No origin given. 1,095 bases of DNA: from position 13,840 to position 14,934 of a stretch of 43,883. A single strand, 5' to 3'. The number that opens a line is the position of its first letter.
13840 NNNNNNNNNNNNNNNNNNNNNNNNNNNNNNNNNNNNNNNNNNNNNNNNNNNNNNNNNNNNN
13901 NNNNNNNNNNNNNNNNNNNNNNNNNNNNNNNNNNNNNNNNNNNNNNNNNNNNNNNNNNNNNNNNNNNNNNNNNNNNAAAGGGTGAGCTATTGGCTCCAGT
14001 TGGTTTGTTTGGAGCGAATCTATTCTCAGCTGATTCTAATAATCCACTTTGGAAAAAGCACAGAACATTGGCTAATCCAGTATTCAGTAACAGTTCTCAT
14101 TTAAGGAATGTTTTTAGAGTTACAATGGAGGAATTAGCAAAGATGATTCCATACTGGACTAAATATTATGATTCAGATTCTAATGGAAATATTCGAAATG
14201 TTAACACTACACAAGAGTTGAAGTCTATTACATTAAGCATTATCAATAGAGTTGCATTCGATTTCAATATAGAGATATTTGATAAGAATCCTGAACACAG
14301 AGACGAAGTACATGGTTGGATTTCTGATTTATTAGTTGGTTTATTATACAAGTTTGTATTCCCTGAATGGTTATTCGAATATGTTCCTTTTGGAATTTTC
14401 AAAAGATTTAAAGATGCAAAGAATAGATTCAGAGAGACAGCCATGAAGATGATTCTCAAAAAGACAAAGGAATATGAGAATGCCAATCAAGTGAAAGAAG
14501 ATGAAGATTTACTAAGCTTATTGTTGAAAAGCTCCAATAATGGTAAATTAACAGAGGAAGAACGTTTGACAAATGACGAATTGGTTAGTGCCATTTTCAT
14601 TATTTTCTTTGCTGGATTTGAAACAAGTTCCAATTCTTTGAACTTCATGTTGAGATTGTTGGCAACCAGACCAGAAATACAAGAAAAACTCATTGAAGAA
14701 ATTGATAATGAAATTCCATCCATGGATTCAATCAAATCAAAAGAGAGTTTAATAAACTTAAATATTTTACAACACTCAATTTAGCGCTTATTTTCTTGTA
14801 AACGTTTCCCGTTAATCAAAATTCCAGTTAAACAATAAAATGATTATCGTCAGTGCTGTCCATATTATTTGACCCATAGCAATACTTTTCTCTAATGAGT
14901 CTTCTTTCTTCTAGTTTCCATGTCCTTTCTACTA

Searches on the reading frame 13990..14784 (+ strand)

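Call 57: search_protein_families(library=pfam, proteins=[window:13990-14784:+], max_evalue=0.01)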
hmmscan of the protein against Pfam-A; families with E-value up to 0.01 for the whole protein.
window:13990-14784:+ (264 aa): 1 family
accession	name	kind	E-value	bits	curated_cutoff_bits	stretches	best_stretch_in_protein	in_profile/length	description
PF00067.27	p450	-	5.7e-35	121.4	22.8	1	16-251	90-316/462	Cytochrome P450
